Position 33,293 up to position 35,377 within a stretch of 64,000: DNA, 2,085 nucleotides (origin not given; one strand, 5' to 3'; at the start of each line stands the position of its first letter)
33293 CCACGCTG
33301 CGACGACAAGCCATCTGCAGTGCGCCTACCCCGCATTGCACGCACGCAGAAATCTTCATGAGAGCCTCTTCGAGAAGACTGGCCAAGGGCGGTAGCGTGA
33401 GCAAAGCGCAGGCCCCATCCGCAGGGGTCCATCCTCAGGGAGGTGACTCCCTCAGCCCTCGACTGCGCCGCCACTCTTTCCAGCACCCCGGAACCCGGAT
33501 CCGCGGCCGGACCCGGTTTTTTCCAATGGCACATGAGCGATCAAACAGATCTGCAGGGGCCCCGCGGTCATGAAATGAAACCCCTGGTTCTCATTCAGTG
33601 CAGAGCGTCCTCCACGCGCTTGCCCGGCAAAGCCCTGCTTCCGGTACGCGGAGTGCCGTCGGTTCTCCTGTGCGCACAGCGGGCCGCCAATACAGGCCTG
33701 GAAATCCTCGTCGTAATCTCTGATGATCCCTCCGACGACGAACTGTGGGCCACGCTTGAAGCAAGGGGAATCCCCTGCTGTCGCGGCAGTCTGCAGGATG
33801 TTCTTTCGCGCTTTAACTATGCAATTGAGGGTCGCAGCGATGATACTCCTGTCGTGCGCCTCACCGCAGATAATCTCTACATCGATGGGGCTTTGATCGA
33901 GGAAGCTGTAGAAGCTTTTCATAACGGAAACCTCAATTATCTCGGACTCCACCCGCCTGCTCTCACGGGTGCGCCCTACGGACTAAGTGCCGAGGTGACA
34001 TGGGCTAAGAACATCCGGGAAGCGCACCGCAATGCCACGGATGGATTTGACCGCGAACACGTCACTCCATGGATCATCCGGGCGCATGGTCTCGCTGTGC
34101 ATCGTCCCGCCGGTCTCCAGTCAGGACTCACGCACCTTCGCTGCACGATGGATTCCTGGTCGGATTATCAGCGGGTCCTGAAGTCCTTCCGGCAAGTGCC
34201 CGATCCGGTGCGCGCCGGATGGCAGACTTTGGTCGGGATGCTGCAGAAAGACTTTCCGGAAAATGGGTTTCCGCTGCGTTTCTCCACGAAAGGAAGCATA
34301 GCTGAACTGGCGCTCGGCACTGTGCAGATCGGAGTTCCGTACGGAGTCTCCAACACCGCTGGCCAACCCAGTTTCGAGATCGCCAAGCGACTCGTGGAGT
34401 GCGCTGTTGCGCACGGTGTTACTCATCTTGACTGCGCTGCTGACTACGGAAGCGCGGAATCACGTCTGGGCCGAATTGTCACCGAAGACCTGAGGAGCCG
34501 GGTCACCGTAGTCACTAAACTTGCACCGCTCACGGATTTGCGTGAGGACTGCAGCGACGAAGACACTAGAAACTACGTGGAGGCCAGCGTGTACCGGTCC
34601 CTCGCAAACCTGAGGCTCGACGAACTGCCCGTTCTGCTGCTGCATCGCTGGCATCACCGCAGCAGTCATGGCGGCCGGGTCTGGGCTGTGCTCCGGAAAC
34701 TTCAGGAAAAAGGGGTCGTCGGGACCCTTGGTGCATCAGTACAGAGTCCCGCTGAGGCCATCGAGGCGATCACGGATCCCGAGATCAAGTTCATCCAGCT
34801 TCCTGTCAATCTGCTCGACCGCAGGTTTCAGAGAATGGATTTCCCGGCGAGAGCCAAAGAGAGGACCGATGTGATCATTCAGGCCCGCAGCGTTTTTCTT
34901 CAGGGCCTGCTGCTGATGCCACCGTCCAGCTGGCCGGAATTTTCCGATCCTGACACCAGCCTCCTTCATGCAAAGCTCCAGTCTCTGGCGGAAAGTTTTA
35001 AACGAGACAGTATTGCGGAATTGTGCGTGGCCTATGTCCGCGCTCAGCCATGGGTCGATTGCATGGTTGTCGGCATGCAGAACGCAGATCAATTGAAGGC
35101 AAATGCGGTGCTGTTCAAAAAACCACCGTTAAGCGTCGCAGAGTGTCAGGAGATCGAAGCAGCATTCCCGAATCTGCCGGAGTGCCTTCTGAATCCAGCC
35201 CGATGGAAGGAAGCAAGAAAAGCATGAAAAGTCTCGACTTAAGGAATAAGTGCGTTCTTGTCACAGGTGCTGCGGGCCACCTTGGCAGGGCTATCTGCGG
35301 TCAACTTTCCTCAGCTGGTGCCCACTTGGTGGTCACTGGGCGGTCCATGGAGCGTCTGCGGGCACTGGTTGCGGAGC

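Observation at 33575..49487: Complete pseudaminic-acid pathway embedded in a Wzm/Wzt (ABC-transporter-dependent) glycan locus with unusual enzyme fusions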

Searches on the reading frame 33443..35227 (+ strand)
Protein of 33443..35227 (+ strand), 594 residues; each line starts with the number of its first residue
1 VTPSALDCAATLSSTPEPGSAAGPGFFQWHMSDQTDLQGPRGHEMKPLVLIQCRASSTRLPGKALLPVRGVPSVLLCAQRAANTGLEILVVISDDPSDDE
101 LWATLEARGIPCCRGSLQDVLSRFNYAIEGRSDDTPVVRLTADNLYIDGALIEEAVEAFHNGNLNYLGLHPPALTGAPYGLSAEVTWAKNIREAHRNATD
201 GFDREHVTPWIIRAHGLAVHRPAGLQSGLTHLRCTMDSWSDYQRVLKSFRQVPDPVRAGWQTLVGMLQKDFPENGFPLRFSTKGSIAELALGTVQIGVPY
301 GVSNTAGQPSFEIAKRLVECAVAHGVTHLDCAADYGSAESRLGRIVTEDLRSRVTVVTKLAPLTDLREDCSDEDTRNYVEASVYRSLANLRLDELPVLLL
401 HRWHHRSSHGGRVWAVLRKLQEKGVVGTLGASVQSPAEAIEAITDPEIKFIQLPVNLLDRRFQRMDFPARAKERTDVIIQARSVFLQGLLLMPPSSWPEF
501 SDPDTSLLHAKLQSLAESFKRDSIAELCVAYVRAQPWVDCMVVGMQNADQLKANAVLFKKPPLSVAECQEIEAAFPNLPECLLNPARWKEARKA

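Call 4: search_protein_families(library=pfam, proteins=[window:33443-35227:+], max_evalue=0.01)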
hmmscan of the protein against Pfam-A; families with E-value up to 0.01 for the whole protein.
window:33443-35227:+ (594 aa): 3 families
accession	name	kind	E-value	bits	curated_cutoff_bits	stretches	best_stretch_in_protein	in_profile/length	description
PF00248.27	Aldo_ket_red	-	8.1e-35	120.7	24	1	289-573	2-288/291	Aldo/keto reductase family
PF02348.25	CTP_transf_3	-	1.5e-14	54.7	22.6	1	49-214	2-165/217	Cytidylyltransferase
PF12804.13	NTP_transf_3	-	0.0023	18.6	27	1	63-162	16-114/160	MobA-like NTP transferase domain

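Call 5: search_protein_families(library=ncbifam, proteins=[window:33443-35227:+], max_evalue=0.01)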
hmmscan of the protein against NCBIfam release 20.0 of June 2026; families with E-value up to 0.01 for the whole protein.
window:33443-35227:+ (594 aa): 11 families
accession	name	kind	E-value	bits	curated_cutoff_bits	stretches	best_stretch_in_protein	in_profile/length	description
NF011432.0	PRK14863.1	equivalog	1.1e-16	61.2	244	1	285-557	4-264/292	bifunctional regulator KidO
NF007695.0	PRK10376.1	subfamily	1.9e-09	37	280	1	287-461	18-194/290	oxidoreductase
NF003948.0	PRK05450.1-1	equivalog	2.3e-07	30.3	281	1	44-96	3-55/248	3-deoxy-manno-octulosonate cytidylyltransferase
NF003952.0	PRK05450.1-5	subfamily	8.9e-07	28.3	193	1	46-162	2-119/250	3-deoxy-manno-octulosonate cytidylyltransferase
TIGR00466.1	kdsB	equivalog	9.7e-07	28.4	155.2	1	48-165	4-122/241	3-deoxy-manno-octulosonate cytidylyltransferase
NF049922.1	MethglyxlRedYdjG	equivalog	2.4e-06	26.8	550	1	283-490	10-225/326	NADH-dependent methylglyoxal reductase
TIGR01293.1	Kv_beta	subfamily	4.7e-06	25.9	365.4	1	306-444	25-164/319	voltage-dependent potassium channel subunit beta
NF009905.0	PRK13368.1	subfamily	5e-06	26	255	1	45-160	1-115/243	3-deoxy-manno-octulosonate cytidylyltransferase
NF007388.0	PRK09912.1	subfamily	4.3e-05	22.6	448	1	310-421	41-158/346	L-glyceraldehyde 3-phosphate reductase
NF003950.0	PRK05450.1-3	subfamily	0.0036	16.6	234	1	45-161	1-119/248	3-deoxy-manno-octulosonate cytidylyltransferase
NF008598.0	PRK11565.1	equivalog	0.0037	16.4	425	1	311-432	27-138/275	2,5-didehydrogluconate reductase DkgA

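Call 11: find_encoding_contigs(protein=window:33575-35227:+, flank=10000, max_places=6)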
Protein window:33575-35227:+ (550 aa): no gene with exactly this product is on record in the collection.

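Call 17: find_homologous_proteins(query=window:33575-35227:+, max_evalue=0.00001)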
Query window:33575-35227:+ (550 aa): 1019 proteins with E <= 0.00001 among 8000 candidates; the best 120 are listed.
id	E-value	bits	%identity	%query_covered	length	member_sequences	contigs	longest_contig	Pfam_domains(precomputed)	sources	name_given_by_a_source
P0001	0.0e+0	1260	100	100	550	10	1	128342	PF00248.28,PF02348.26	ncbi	ncbi:MAG: hypothetical protein RLZZ179_1014 [Verrucomicrobiota bacterium]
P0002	0.0e+0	1077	86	100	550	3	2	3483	PF00248.28,PF02348.26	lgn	-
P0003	1.1e-214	732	60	99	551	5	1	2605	PF00248.28,PF02348.26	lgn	-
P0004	1.1e-213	729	60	100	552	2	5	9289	PF00248.28,PF02348.26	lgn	-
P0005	1.2e-210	719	59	99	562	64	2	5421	PF00248.28,PF02348.26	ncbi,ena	-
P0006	4.2e-210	717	59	100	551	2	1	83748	PF00248.28,PF02348.26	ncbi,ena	-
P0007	5.3e-209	713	57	100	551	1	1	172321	PF00248.28,PF02348.26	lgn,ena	-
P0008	2.8e-207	708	57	100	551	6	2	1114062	PF00248.28,PF02348.26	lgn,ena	-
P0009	7.4e-205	700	58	99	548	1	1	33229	PF00248.28,PF02348.26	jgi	jgi:spore coat polysaccharide biosynthesis protein SpsF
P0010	1.3e-203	695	58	99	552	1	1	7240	PF00248.28,PF02348.26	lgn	-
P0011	2.5e-203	695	57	99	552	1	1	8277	PF00248.28,PF02348.26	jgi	jgi:spore coat polysaccharide biosynthesis protein SpsF (cytidylyltransferase family)/aryl-alcohol d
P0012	1.6e-201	689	55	99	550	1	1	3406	PF00248.28,PF02348.26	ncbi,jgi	jgi:spore coat polysaccharide biosynthesis protein SpsF (cytidylyltransferase family)/aryl-alcohol d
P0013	3.1e-201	688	56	99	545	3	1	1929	PF00248.28,PF02348.26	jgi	-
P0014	2.7e-199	681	54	100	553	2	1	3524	PF00248.28,PF02348.26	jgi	-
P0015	3.4e-196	671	56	99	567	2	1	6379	PF00248.28,PF02348.26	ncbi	-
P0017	2.1e-184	632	53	99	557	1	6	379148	PF00248.28,PF02348.26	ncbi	ncbi:MAG: aldo/keto reductase [Hyphomicrobiaceae bacterium]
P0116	7.1e-134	465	44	99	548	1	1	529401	PF00248.28,PF02348.26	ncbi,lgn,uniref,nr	ncbi:aldo/keto reductase [Desulfosporosinus lacus]|uniref:Spore coat polysaccharide biosynthesis pro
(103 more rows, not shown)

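Call 18: find_encoding_contigs(protein=P0008, flank=10000, max_places=1)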
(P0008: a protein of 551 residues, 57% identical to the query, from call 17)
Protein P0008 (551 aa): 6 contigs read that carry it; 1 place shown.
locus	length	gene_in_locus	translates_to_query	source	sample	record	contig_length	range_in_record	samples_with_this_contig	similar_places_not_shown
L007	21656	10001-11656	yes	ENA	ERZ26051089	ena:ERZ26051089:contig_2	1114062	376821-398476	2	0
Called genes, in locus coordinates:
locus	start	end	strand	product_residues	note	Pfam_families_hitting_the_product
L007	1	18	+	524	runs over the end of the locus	PF22848:ASD1_dom, PF06964:Alpha-L-AF_C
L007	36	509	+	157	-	-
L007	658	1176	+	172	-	-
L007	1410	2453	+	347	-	PF23952:LRR_EndoS (faint), PF14580:LRR_9 (faint), PF13855:LRR_8 (weak), PF12799:LRR_4, PF13855:LRR_8 (weak), PF12799:LRR_4 (weak), PF23211:LRR_LRWD1 (weak), PF12799:LRR_4, +3 more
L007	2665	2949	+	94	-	-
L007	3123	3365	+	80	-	-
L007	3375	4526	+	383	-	-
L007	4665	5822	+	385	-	PF13354:Beta-lactamase2 (faint)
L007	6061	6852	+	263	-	-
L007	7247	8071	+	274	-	PF09844:DUF2071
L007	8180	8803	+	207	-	PF01965:DJ-1_PfpI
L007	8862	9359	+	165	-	-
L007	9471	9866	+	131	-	PF00685:Sulfotransfer_1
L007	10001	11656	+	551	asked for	PF02348:CTP_transf_3, PF00248:Aldo_ket_red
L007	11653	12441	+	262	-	PF00106:adh_short, PF01370:Epimerase (weak), PF08659:KR, PF13561:adh_short_C2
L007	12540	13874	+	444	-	-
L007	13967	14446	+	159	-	-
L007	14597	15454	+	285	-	PF04191:PEMT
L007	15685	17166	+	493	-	PF00884:Sulfatase, PF01663:Phosphodiest (faint), PF00884:Sulfatase, PF16347:SGSH_C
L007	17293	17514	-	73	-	PF01381:HTH_3, PF12844:HTH_19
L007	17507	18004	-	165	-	-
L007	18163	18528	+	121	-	PF09966:DUF2200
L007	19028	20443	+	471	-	PF00884:Sulfatase, PF01663:Phosphodiest (weak), PF16347:SGSH_C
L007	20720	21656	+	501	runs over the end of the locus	PF04734:Ceramidase_alk (faint)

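Call 19: find_encoding_contigs(protein=P0116, flank=10000, max_places=1)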
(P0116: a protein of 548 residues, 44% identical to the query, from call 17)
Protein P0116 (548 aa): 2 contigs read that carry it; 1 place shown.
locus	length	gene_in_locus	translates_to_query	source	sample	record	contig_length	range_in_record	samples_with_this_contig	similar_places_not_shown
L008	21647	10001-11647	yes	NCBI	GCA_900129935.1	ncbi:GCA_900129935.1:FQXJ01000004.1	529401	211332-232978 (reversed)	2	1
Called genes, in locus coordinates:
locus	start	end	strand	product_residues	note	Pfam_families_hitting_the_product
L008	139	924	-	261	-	PF03705:CheR_N, PF01739:CheR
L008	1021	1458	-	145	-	PF03885:DUF327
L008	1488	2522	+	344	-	PF04389:Peptidase_M28, PF01546:Peptidase_M20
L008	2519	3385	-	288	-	PF13677:MotB_plug, PF00691:OmpA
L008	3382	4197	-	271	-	PF20560:MotA_N, PF01618:MotA_ExbB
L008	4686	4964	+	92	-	PF04316:FlgM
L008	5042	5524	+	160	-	PF05130:FlgN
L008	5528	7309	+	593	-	PF22638:FlgK_D1, PF06429:Flg_bbr_C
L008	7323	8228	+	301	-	PF00669:Flagellin_N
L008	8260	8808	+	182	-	PF20074:DUF6470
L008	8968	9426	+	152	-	PF02623:FliW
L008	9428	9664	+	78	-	PF02599:CsrA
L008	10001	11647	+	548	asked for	PF02348:CTP_transf_3, PF00248:Aldo_ket_red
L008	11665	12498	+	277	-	PF00106:adh_short, PF08659:KR, PF13561:adh_short_C2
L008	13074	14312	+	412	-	PF00669:Flagellin_N, PF00700:Flagellin_C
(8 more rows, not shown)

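Call 20: find_encoding_contigs(protein=P0017, flank=10000, max_places=1)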
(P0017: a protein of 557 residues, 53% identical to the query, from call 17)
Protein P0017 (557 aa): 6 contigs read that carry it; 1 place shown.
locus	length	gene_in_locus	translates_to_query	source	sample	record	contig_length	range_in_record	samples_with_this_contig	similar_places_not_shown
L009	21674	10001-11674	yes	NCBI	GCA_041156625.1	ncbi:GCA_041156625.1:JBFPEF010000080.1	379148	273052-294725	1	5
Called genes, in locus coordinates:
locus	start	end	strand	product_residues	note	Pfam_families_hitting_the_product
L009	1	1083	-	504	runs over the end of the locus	PF13489:Methyltransf_23 (weak)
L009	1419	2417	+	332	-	PF00106:adh_short (weak), PF01073:3Beta_HSD, PF01370:Epimerase, PF02719:Polysacc_synt_2, PF04321:RmlD_sub_bind, PF05368:NmrA (weak), PF13460:NAD_binding_10, PF16363:GDP_Man_Dehyd, +2 more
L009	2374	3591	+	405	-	PF00155:Aminotran_1_2, PF01041:DegT_DnrJ_EryC1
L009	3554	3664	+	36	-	-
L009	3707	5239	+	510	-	PF00583:Acetyltransf_1 (faint), PF04101:Glyco_tran_28_C (weak), PF13302:Acetyltransf_3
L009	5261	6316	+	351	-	PF03102:NeuB, PF08666:SAF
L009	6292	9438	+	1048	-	PF22882:GT-D-like (faint)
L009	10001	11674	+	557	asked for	PF02348:CTP_transf_3, PF00248:Aldo_ket_red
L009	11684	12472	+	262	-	PF00106:adh_short, PF08659:KR, PF23441:SDR (weak), PF13561:adh_short_C2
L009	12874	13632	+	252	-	PF03924:CHASE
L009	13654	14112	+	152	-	-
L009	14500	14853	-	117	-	PF09538:FYDLN_acid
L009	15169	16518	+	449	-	PF00275:EPSP_synthase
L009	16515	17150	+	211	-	PF02224:Cytidylate_kin, PF13189:Cytidylate_kin2 (weak), PF13207:AAA_17 (faint)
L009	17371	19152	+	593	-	PF21710:Spt6_S1 (faint), PF00575:S1, PF23459:S1_RRP5 (faint), PF17092:PCB_OB (faint), PF00575:S1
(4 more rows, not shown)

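Call 23: find_related_loci(query=A2, collection=genome_contigs, flank=10000)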
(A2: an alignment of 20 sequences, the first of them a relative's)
Query A2 (550 aa) in genome_contigs; peptide patterns used: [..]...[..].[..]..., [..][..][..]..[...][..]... (x = any residue, [..] = any of these).
600 stretches matched a pattern (row limit reached: there are more); 567 encode a relative of the query (tblastn E <= 1e-3); the best 80 are kept; 80 distinct loci.
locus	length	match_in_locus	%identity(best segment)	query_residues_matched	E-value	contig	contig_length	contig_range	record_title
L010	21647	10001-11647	59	1-549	0e+0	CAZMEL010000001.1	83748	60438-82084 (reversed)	MAG TPA_asm: uncultured Thermoanaerobaculia bacterium isolate binchicken_co237_100 genome assembly, contig: NODE_220_len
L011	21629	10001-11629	48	5-545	6e-152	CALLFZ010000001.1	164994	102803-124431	MAG: uncultured bacterium isolate R1_Bin_METABAT__158_1 genome assembly, contig: c_000001024317, whole genome shotgun se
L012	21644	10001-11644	46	1-547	6e-149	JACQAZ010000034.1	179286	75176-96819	MAG: Elusimicrobia bacterium isolate NC_groundwater_929_Pr1_S-0.2um_66_27 Montesol18-Sp2_coassembly_scaffold_945634, who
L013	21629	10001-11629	44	2-545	3e-147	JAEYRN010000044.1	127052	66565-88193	MAG: Bacillota bacterium isolate OH_CBB_61 k127_2039154, whole genome shotgun sequence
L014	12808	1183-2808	44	7-546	5e-145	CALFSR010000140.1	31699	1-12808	MAG TPA_asm: uncultured Firmicutes bacterium isolate SRR5251193_bin.81_CONCOCT_v1.1_MAG genome assembly, contig: ERZ7950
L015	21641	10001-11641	45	1-545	4e-142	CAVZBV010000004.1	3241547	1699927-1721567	MAG: uncultured Acidobacteriaceae bacterium isolate MFD03044.bin.1.45 genome assembly, contig: contig_9287, whole genome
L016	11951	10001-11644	42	1-545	1e-131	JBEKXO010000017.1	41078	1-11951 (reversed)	MAG: Terriglobales bacterium isolate SPRUCE 653 SPRUCE_653_17, whole genome shotgun sequence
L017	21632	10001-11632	44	1-547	3e-129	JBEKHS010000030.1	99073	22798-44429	MAG: Candidatus Sulfotelmatobacter sp. isolate SPRUCE 282 SPRUCE_282_30, whole genome shotgun sequence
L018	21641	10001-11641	41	1-545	3e-127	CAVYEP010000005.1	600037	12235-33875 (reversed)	MAG: uncultured Acidobacteriaceae bacterium isolate MFD00991.bin.2.15 genome assembly, contig: contig_35542, whole genom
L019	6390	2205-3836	41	5-547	1e-125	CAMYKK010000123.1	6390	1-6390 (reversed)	MAG: uncultured Gammaproteobacteria bacterium isolate FCS_M_Gamma_075 genome assembly, contig: scaffold_13226, whole gen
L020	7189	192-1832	41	1-544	1e-123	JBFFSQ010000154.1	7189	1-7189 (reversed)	MAG: Gammaproteobacteria bacterium isolate Mix_mud21.2022.07.52 k141_480340_length_7189_cov_9.0000, whole genome shotgun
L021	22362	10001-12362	43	1-545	8e-123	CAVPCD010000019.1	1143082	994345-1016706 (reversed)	MAG: uncultured Acidobacteriota bacterium isolate MFD10064.bin.1.147 genome assembly, contig: contig_6825, whole genome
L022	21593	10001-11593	40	5-544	1e-119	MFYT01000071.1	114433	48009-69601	MAG: Candidatus Raymondbacteria bacterium RIFOXYA2_FULL_49_16 rifoxya2_full_scaffold_44, whole genome shotgun sequence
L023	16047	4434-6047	40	1-544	9e-119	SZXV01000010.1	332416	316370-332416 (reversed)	MAG: Chlorobium sp. isolate L227-S-6D L227_S_6D_6, whole genome shotgun sequence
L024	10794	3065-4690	40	5-544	1e-118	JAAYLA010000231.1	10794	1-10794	MAG: Bacillota bacterium isolate AS15tlH2ME_115 71266_AS15, whole genome shotgun sequence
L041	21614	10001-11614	36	4-547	2e-102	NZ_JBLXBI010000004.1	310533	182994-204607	MAG: Idiomarina sp. isolate ES10-08 S10maxbin_out.026_metabat.1RE.5K@4, whole genome shotgun sequence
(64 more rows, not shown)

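Call 28: search_dna_similar(query=window:33575-35227:+, collection=phages, mode=protein, max_rows=15)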
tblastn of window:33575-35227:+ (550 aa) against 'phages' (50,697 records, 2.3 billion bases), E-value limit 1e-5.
Records with a match: 1; places in all: 1; records where one place covers at least 80% of the query: 0.
Best place of each record, by identity: <60% 1.
By first word of the organism name: Staphylococcus 1.
By host as written in the record: Staphylococcus aureus 1.
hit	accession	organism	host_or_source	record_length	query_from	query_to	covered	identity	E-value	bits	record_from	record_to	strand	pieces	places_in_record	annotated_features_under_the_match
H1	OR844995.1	Staphylococcus phage SA 1306 Kay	Staphylococcus aureus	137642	223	510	52%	23.9%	9e-8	61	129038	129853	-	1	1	record has no annotation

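Call 31: search_dna_similar(query=window:33575-35227:+, collection=plasmids, mode=protein, max_rows=25)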
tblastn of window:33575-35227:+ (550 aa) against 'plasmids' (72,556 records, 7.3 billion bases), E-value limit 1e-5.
Records with a match: 47; places in all: 50; records where one place covers at least 80% of the query: 2.
Best place of each record, by identity: <60% 47.
By first word of the organism name: Azospirillum 14; Bacillus 8; Sinorhizobium 4; Priestia 2; Marinovum 1; Maritalea 1; Pseudosulfitobacter 1; Frondihabitans 1; Agrobacterium 1; Nonomuraea 1; and 13 more.
By predicted mobility (MOB-suite, as given by PLSDB): non-mobilizable 40; mobilizable 7.
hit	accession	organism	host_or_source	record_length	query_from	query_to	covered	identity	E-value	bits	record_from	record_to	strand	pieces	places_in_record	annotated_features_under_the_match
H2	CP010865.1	Marinovum algicola DG 898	-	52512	2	547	99%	42.2%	1e-107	361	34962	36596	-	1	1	Spore coat polysaccharide biosynthesis protein F, CMP-KDO ...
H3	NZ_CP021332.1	Maritalea myrionectae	pure culture,Lava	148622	5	544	98%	40.5%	8e-89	306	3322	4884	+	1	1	aldo/keto reductase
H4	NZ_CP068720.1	Bacillus cereus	Angelica sinensis Dlies,single cell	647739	244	545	55%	31.7%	5e-30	133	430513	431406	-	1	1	aldo/keto reductase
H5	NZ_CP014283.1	Bacillus thuringiensis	cell culture,soil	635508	244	545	55%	31.4%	1e-29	132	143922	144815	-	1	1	aldo/keto reductase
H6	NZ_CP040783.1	Bacillus thuringiensis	whole organism,soil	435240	244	545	55%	31.0%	4e-30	133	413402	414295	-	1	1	aldo/keto reductase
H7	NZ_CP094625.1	Bacillus thuringiensis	whole organism,soil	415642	244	545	55%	31.0%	1e-29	132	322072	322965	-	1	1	aldo/keto reductase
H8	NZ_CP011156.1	Bacillus cereus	cell culture,vomit of food poisoning ...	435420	244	545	55%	31.0%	1e-29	132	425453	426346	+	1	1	aldo/keto reductase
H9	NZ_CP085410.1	Bacillus thuringiensis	single cell,soil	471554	244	545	55%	30.5%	8e-31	135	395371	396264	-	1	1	aldo/keto reductase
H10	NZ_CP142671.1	Bacillus albus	cell culture,soil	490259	244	550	56%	29.9%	1e-29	132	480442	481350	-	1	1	aldo/keto reductase | SDR family oxidoreductase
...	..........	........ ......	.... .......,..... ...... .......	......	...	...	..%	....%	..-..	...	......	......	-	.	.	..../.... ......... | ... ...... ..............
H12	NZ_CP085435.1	Priestia megaterium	single cell,soil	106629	243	544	55%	29.5%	5e-33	142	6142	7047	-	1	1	aldo/keto reductase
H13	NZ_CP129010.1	Priestia aryabhattai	mixed culture,sea water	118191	243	544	55%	29.5%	7e-33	142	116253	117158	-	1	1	aldo/keto reductase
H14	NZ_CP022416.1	Pseudosulfitobacter pseudonitzschiae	Skeletonema marinoi strain RO5AC,Cell ...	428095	230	544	57%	26.4%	9e-14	82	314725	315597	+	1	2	aldo/keto reductase | pseC: UDP-4-amino-4, 6-dideoxy-N-acetyl-beta-L-altrosamine transaminase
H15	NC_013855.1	Azospirillum sp. B510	-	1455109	4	252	45%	32.1%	6e-14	83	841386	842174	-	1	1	record has no annotation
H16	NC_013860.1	Azospirillum sp. B510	-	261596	201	531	60%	23.8%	3e-7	62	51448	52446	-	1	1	aldo/keto reductase | NAD-dependent epimerase/dehydratase family protein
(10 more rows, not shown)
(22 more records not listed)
